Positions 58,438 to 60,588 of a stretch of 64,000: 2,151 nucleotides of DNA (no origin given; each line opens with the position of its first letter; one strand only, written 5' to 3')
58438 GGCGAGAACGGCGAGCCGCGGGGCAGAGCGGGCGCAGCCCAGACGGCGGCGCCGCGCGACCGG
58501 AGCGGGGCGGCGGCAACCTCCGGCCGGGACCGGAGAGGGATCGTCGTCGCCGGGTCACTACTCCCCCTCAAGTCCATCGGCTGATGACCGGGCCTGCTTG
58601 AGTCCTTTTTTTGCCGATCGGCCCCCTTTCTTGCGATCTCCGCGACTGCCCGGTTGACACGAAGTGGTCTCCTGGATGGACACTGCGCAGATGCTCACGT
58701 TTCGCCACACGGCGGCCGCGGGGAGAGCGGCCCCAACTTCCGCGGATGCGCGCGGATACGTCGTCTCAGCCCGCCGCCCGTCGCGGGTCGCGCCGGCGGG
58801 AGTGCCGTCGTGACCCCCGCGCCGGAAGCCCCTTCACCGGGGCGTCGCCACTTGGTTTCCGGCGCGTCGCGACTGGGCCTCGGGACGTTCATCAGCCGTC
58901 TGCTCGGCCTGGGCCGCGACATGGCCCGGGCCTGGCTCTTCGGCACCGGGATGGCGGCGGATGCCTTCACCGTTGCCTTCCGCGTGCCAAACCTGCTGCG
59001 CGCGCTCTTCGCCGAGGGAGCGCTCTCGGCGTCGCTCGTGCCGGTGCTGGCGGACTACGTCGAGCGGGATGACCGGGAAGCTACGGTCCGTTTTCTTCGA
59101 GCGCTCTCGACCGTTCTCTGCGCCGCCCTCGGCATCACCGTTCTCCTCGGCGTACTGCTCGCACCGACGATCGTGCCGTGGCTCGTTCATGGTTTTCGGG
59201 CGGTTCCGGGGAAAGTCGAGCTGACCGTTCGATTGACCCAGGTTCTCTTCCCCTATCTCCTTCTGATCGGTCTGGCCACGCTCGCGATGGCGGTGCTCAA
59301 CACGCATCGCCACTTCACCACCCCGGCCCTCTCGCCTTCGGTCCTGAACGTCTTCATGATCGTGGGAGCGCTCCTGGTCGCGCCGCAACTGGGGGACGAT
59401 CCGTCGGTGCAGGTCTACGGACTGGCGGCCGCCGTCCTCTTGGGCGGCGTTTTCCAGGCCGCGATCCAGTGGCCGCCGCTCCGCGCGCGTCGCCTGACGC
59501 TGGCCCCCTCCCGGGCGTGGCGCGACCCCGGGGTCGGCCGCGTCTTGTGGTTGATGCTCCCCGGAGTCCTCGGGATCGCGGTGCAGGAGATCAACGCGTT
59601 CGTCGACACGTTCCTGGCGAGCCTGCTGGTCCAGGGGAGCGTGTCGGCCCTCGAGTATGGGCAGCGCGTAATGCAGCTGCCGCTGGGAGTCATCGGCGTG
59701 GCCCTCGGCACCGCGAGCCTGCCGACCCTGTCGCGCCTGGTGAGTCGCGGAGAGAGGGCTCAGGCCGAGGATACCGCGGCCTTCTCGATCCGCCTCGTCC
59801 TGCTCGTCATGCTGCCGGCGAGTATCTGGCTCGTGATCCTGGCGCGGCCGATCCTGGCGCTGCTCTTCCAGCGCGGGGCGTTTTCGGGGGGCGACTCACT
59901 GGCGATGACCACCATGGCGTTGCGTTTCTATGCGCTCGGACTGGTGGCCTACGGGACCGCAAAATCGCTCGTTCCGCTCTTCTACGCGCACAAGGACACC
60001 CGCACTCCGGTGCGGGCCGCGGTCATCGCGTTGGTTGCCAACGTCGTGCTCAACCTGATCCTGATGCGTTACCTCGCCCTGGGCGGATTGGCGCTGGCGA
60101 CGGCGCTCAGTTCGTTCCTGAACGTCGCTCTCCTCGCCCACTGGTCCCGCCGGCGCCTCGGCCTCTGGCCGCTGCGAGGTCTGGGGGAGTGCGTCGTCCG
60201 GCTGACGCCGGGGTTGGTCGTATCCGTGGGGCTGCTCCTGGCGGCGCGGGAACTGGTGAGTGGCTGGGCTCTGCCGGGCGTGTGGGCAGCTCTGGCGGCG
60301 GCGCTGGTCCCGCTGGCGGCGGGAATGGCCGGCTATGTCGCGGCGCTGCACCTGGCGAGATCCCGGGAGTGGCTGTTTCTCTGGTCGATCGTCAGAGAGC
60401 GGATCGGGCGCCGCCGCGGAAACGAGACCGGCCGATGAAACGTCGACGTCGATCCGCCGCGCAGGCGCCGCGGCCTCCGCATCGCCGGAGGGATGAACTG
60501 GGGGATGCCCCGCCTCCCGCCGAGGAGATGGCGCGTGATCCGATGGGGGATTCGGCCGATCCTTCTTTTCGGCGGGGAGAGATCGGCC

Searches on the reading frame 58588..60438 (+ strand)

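Call 52: search_protein_families(library=pfam, proteins=[window:58588-60438:+], max_evalue=0.001)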
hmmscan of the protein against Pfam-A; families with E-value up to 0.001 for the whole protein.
window:58588-60438:+ (616 aa): 2 families
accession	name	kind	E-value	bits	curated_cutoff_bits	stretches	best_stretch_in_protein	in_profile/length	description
PF03023.19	MurJ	-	3.1e-122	408.9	27.4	1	115-558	2-437/451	Lipid II flippase MurJ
PF01554.23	MatE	-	2.9e-11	43.8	24.9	1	329-491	5-161/161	MatE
